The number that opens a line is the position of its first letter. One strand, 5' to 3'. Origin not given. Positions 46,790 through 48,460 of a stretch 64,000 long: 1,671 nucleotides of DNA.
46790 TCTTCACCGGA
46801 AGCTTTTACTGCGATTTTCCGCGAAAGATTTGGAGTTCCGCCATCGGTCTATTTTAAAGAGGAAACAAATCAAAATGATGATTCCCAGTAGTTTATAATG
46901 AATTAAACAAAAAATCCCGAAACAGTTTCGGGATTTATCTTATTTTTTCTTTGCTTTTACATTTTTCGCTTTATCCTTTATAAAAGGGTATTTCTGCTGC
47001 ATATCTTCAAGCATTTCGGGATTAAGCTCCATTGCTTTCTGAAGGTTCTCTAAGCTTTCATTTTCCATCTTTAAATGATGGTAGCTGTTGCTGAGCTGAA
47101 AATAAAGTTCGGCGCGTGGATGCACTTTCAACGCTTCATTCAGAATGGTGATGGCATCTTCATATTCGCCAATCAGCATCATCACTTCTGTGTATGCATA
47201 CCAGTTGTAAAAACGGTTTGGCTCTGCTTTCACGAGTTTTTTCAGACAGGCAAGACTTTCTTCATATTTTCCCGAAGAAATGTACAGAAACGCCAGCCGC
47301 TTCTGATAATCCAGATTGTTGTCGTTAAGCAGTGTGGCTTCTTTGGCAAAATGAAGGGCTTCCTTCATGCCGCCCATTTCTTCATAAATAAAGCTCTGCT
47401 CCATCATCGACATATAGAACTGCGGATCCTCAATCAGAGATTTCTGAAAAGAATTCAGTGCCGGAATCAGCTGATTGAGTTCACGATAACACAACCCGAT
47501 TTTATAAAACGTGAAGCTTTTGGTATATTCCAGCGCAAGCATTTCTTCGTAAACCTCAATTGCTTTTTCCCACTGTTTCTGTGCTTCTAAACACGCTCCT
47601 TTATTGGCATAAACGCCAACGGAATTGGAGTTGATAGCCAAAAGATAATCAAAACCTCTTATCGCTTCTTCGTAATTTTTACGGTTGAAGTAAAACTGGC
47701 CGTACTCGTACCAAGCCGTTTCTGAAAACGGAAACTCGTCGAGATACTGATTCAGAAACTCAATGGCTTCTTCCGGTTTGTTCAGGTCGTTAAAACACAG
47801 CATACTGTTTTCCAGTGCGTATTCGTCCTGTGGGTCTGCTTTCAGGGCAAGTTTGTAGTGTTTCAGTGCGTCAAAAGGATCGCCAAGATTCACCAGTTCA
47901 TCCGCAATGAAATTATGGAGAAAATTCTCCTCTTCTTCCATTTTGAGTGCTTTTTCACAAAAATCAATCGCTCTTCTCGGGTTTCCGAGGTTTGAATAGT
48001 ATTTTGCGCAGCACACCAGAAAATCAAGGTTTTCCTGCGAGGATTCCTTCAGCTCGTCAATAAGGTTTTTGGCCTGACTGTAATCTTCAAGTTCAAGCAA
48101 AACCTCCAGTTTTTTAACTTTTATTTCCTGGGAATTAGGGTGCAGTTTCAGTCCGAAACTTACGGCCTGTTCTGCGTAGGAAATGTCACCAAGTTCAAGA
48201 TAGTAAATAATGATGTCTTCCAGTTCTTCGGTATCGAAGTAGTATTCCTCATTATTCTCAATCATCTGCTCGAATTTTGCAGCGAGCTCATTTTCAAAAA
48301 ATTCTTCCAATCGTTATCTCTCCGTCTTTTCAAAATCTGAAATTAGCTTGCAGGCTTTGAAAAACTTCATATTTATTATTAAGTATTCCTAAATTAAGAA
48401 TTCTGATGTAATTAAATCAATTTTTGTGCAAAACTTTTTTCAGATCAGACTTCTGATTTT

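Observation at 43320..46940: Low-GC islet: small two-TM proteins, two orphan secreted proteins and a divergent TPR-TM-AraC regulator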

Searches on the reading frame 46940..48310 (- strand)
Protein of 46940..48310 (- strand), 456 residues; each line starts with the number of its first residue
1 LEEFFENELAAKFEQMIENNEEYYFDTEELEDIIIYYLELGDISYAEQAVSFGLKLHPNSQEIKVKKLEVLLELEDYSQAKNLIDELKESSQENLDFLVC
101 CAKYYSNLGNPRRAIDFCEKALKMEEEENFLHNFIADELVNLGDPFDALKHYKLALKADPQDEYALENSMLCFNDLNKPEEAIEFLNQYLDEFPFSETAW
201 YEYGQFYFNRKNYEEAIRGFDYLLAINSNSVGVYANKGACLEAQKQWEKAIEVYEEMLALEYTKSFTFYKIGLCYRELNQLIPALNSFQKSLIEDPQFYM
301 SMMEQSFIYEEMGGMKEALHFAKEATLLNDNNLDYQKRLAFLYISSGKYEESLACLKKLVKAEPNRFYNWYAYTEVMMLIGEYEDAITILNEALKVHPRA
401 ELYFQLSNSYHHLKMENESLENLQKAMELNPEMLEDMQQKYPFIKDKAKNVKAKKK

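Call 3: search_protein_families(library=pfam, max_evalue=0.1, proteins=[window:46940-48310:-])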
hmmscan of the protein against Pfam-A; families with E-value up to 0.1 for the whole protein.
window:46940-48310:- (456 aa): 35 families (the best 25 are shown)
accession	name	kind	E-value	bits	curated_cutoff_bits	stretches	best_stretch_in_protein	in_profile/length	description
PF07719.23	TPR_2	-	1.6e-38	128.1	27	7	233-261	3-31/34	Tetratricopeptide repeat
PF00515.34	TPR_1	-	5e-30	102.5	27.8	5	233-260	3-30/34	Tetratricopeptide repeat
PF13428.12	TPR_14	-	3e-26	89.6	23.5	3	370-406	4-41/44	Tetratricopeptide repeat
PF13181.12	TPR_8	-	1.7e-25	87.4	25.7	3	400-432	1-33/34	Tetratricopeptide repeat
PF14559.12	TPR_19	-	5.9e-25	87.8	25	5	177-218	5-46/68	Tetratricopeptide repeat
PF13432.12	TPR_16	-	1.7e-21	76.8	32.7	2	175-226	9-60/65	Tetratricopeptide repeat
PF13174.12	TPR_6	-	2.7e-19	68.9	26.3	1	165-196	2-33/33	Tetratricopeptide repeat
PF13424.12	TPR_12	-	5e-18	65.5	30.1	3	197-259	3-73/77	Tetratricopeptide repeat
PF23914.1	TPR_CcmH_CycH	-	8.6e-16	58.6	42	2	38-127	61-153/158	Cytochrome c-type biogenesis protein H TPR domain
PF13429.12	TPR_15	-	1.4e-15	57.9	26.2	3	36-127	155-246/280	Tetratricopeptide repeat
PF12895.13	ANAPC3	-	5.2e-15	55.9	27.2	3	195-256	21-81/82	Anaphase-promoting complex, cyclosome, subunit 3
PF13414.12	TPR_11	-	1.3e-12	47.6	26.8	1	343-366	4-27/42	TPR repeat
PF13431.12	TPR_17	-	1.4e-12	47.3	24.4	2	221-252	3-34/34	Tetratricopeptide repeat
PF13371.12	TPR_9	-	5.2e-12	46.1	35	2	206-260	4-58/73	Tetratricopeptide repeat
PF13176.12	TPR_7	-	2.9e-11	42.9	27.9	1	235-264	3-32/36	Tetratricopeptide repeat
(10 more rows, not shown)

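Call 5: find_related_loci(query=window:46940-48310:-, collection=genome_contigs, flank=10000)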
Query window:46940-48310:- (456 aa) in genome_contigs; peptide patterns used: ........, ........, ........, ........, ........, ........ (x = any residue, [..] = any of these).
113 stretches matched a pattern; 97 encode a relative of the query (tblastn E <= 1e-3); the best 80 are kept; 80 distinct loci.
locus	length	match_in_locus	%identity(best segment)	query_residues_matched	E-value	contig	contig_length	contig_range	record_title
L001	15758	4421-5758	85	1-446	0e+0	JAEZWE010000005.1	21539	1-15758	MAG: Bacteroidetes bacterium isolate OH_PFB_144 k127_416775, whole genome shotgun sequence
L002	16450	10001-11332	78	1-444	0e+0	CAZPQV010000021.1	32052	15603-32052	MAG TPA_asm: uncultured Chryseobacterium sp. isolate ERP107106_co1_3 genome assembly, contig: NODE_1242_length_32052_cov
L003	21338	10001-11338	75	1-446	0e+0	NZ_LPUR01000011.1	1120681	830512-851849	Chryseobacterium kwangjuense strain KJ1R5 scaffold_2, whole genome shotgun sequence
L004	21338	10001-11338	74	1-446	0e+0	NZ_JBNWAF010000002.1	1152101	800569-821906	Chryseobacterium sp. MIQD13 assembly_contig_2, whole genome shotgun sequence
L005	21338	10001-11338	75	1-446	0e+0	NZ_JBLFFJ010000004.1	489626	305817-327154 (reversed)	Chryseobacterium sp. DT-3 NODE_4_length_489626_cov_344.977416, whole genome shotgun sequence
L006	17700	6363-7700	78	1-446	0e+0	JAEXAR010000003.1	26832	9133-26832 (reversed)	MAG: Bacteroidetes bacterium isolate OH_SFB_39 k127_462979, whole genome shotgun sequence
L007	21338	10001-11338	74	1-446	0e+0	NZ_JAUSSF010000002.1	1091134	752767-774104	Chryseobacterium lathyri strain CC29 Ga0466881_02, whole genome shotgun sequence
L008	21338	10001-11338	74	1-446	0e+0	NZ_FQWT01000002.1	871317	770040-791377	Chryseobacterium oranimense strain DSM 19055, whole genome shotgun sequence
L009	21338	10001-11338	75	1-446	0e+0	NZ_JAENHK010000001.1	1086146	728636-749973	Chryseobacterium paridis strain YIM B02567 GCM70020044_1, whole genome shotgun sequence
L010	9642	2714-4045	75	1-444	0e+0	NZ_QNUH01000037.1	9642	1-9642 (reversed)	Chryseobacterium elymi strain KCTC 22547 CONTIG_37, whole genome shotgun sequence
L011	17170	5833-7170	74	1-446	0e+0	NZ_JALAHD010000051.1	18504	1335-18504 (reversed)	MAG: Chryseobacterium sp. isolate feces_ps_bin.7 k141_7472, whole genome shotgun sequence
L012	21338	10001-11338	74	1-446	0e+0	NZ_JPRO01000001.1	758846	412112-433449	Chryseobacterium luteum strain DSM 18605 Contig01, whole genome shotgun sequence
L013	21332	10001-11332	74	1-444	0e+0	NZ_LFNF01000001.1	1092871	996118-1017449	Chryseobacterium sp. BLS98 contig01, whole genome shotgun sequence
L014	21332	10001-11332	75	1-444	0e+0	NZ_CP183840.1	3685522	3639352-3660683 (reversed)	Chryseobacterium sp. SW-1 chromosome, complete genome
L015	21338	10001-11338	74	1-446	0e+0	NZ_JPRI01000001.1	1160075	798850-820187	Chryseobacterium vrystaatense strain LMG 22846 contig01, whole genome shotgun sequence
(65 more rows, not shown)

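Call 6: search_protein_families(library=ncbifam, max_evalue=0.1, proteins=[window:46940-48310:-])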
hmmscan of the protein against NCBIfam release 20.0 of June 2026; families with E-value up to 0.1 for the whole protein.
window:46940-48310:- (456 aa): 30 families (the best 25 are shown)
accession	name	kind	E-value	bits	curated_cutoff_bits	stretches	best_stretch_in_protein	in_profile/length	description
NF040959.1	MamA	equivalog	2e-37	128.6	200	3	178-326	52-200/204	magnetosome protein MamA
TIGR02917.1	PEP_TPR_lipo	equivalog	1.9e-26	92.3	312.2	3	244-435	444-636/899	XrtA/PEP-CTERM system TPR-repeat protein PrsT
TIGR02552.1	LcrH_SycD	equivalog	9.3e-23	80.5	104.8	3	200-290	21-111/136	SycD/LcrH family type III secretion system chaperone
TIGR02521.1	type_IV_pilW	equivalog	6.2e-19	68.5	154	4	73-217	43-189/234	type IV pilus biogenesis/stability protein PilW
TIGR03939.1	PGA_TPR_OMP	equivalog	1.2e-13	50.2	366.65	3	243-382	65-203/800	poly-beta-1,6 N-acetyl-D-glucosamine export porin PgaA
NF047558.1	TPR_END_plus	domain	4.9e-13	48.8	32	1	402-439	1-38/56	TPR end-of-group domain-containing protein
NF033920.0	C39_PA2778_fam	equivalog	2.1e-11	43.7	150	1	171-260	164-253/255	PA2778 family cysteine peptidase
NF052415.1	T3SS_chap_SctY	equivalog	2.9e-11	43.8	70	3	339-427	12-104/106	type III secretion apparatus assembly chaperone SctY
NF002725.1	PRK02603.1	equivalog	1e-10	41.9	143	1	233-339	37-146/173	photosystem I assembly protein Ycf3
NF008757.0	PRK11788.1-5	equivalog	6.6e-10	38.7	363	1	198-430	108-344/388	lipopolysaccharide assembly protein LapB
NF033762.1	social_mot_Tgl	equivalog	7.2e-09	35.4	225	2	236-319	105-190/252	social motility TPR repeat lipoprotein Tgl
NF052400.1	M48_BAM_BepA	equivalog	1e-08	34.4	570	2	317-432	293-407/483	beta-barrel assembly-enhancing protease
NF007468.0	PRK10049.1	equivalog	4e-08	31.9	1043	1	317-421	119-223/817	poly-beta-1,6 N-acetyl-D-glucosamine export porin PgaA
NF011886.0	PRK15359.1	equivalog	7.8e-08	32.2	146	1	199-291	26-118/144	type III secretion system chaperone protein SscB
NF047507.1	TPR_BatC_Lepto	exception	1.6e-07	31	175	2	378-435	69-131/214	TPR repeat-containing protein BatC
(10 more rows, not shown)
